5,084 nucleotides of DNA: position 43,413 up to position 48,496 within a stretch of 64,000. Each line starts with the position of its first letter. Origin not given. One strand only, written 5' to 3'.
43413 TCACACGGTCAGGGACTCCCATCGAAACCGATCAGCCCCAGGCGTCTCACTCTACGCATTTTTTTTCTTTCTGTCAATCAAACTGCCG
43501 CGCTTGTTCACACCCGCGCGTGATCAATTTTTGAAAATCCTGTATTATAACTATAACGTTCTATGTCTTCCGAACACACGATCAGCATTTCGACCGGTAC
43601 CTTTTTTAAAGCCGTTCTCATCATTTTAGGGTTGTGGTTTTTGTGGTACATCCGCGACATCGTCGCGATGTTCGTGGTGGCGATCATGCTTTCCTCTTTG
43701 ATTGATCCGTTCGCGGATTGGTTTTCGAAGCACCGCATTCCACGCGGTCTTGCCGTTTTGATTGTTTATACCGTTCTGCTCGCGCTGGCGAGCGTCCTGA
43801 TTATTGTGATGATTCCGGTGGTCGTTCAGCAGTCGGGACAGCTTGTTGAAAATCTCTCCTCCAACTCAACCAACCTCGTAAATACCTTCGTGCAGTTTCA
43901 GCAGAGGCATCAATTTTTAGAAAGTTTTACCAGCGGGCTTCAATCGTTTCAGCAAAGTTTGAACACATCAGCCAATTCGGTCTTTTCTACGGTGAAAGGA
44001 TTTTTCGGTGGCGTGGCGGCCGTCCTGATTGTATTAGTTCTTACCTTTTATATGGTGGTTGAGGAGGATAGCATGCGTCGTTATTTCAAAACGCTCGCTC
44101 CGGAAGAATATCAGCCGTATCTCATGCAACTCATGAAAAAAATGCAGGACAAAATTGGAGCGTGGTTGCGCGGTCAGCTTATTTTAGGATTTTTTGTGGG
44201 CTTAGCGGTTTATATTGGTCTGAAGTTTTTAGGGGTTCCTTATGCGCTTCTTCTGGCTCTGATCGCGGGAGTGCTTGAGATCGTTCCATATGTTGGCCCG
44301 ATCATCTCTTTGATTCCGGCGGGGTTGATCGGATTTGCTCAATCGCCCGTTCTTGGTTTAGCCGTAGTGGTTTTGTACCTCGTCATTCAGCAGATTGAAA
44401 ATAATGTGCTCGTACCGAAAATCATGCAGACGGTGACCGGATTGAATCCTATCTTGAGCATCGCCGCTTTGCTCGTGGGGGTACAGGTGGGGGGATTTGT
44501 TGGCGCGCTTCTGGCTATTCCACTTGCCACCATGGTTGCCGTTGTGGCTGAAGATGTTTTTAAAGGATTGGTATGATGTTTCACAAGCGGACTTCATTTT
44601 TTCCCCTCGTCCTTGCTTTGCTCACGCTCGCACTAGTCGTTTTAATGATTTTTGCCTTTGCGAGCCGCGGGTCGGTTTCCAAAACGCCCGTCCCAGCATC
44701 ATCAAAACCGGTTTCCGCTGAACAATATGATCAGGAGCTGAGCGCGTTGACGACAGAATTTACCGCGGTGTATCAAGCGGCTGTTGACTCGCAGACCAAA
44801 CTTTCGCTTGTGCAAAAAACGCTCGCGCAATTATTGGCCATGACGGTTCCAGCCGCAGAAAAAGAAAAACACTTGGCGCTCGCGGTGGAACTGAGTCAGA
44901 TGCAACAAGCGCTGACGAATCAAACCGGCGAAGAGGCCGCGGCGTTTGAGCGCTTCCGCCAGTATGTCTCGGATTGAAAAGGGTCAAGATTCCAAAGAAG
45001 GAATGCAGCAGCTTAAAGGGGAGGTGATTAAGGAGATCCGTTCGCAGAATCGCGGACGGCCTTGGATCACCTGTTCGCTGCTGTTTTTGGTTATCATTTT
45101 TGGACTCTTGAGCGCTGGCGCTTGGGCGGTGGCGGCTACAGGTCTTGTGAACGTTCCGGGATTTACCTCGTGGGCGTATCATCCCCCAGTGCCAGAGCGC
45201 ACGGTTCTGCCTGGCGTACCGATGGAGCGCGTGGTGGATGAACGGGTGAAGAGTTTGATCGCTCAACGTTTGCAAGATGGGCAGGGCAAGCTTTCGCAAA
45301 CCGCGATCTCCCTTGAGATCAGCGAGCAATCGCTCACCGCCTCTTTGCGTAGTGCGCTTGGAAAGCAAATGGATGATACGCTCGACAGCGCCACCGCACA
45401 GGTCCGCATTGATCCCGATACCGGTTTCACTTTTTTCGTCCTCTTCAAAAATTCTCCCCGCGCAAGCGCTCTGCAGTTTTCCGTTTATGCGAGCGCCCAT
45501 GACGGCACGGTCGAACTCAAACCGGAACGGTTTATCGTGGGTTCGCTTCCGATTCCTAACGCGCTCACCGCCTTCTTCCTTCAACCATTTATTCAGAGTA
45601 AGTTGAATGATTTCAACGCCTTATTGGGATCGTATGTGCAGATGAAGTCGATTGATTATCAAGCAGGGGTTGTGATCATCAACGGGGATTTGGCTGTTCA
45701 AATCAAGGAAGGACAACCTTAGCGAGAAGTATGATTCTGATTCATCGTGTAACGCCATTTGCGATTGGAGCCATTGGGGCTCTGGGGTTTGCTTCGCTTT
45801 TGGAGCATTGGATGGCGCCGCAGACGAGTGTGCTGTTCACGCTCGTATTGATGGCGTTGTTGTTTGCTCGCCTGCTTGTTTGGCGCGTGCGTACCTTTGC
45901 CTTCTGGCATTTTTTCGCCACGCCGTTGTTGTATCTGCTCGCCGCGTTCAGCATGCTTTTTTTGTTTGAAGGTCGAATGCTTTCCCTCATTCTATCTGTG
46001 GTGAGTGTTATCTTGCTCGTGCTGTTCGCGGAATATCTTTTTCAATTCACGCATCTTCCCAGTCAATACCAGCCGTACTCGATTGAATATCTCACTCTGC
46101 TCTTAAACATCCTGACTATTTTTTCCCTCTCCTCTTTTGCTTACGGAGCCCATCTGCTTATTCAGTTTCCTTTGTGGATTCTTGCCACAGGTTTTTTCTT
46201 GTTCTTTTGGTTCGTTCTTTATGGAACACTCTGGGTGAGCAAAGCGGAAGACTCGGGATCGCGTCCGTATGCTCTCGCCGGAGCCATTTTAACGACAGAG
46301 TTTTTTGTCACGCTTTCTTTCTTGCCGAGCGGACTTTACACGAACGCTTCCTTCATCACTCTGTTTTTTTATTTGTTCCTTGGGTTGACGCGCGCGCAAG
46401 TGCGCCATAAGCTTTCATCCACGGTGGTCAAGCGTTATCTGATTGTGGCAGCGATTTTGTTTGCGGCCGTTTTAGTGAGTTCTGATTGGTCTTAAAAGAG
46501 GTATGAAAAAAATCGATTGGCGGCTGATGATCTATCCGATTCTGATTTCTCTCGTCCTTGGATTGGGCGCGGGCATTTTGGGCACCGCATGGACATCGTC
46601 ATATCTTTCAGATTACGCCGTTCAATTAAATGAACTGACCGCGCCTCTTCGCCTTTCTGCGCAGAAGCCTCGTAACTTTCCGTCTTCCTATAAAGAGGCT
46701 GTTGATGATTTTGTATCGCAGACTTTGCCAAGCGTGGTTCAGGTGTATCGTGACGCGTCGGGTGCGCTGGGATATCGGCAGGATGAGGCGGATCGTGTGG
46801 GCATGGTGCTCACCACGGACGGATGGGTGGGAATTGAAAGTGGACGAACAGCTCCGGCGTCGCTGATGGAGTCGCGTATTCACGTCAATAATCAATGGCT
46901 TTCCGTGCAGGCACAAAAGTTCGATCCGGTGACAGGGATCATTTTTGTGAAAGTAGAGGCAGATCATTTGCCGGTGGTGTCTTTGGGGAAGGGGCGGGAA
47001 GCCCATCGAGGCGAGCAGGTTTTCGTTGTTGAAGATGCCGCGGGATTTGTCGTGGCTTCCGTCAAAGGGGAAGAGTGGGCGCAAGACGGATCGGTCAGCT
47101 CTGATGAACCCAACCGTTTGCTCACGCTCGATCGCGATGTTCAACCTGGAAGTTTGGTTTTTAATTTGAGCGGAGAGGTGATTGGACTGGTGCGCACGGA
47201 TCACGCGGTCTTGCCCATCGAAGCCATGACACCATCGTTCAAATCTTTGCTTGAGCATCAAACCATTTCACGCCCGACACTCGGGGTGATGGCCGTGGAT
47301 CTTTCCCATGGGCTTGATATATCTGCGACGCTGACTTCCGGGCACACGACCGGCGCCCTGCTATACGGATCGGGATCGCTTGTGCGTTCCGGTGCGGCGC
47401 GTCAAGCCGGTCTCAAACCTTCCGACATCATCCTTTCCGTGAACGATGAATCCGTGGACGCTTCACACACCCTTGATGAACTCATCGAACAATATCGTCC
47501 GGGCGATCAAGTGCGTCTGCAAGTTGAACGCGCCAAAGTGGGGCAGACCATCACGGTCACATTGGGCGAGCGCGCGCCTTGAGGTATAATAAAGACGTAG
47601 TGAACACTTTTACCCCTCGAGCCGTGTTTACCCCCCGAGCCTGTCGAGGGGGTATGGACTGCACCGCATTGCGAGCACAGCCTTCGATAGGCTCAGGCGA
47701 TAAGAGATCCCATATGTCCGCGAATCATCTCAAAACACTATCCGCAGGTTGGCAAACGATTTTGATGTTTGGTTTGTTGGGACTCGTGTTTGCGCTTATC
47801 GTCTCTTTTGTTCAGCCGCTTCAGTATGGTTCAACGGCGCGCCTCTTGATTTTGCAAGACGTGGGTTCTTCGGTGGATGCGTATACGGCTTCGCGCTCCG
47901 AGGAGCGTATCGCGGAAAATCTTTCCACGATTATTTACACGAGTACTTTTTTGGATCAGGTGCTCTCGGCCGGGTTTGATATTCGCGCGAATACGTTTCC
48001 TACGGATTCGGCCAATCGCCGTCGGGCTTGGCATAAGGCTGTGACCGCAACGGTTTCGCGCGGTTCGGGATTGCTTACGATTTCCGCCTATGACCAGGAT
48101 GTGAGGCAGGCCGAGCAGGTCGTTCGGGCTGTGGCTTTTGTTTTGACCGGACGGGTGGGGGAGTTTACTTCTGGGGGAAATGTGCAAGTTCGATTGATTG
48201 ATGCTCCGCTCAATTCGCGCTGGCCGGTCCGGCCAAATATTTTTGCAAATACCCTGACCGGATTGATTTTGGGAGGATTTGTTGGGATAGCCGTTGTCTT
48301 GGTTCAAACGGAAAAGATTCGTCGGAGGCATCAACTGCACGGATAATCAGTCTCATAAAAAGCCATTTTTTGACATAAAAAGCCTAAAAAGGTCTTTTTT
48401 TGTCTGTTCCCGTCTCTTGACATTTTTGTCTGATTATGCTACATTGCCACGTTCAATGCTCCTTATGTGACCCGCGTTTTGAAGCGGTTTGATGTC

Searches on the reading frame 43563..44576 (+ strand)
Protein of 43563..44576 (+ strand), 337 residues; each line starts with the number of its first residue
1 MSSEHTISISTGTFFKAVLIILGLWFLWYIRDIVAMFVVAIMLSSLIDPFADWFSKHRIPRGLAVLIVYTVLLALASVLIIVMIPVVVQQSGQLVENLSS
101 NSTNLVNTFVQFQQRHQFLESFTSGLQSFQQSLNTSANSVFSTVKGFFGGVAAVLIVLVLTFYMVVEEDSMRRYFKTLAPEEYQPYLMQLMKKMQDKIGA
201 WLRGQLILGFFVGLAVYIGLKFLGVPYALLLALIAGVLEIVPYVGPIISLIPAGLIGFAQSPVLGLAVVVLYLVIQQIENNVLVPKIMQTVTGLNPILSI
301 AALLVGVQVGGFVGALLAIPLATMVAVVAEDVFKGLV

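Call 6: search_protein_families(library=pfam, proteins=[window:43563-44576:+], max_evalue=1)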
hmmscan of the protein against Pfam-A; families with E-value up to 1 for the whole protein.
window:43563-44576:+ (337 aa): 4 families
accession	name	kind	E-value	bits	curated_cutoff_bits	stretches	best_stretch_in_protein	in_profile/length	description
PF01594.21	AI-2E_transport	-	4.1e-68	230.4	34.3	1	17-330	5-324/327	AI-2E family transporter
PF13387.12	Lnb_N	-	0.0094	16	22.2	1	108-186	34-116/175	Lnb N-terminal periplasmic domain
PF03954.19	Lectin_N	-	0.012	15.9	28.3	1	71-135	38-103/140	Hepatic lectin, N-terminal domain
PF04956.18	TrbC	-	0.28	11.9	27.9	1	127-175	31-79/98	TrbC/VIRB2 pilin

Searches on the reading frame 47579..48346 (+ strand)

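Call 60: search_protein_families(library=pfam, proteins=[window:47579-48346:+], max_evalue=0.01)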
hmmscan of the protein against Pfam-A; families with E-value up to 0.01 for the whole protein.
window:47579-48346:+ (255 aa): 2 families
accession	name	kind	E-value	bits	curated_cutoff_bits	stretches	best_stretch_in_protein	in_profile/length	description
PF02706.20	Wzz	-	4e-05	24.3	25.5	1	51-128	9-87/91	Chain length determinant protein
PF13807.11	GNVR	-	4.8e-05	23.6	27.7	1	201-243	38-80/82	G-rich domain on putative tyrosine kinase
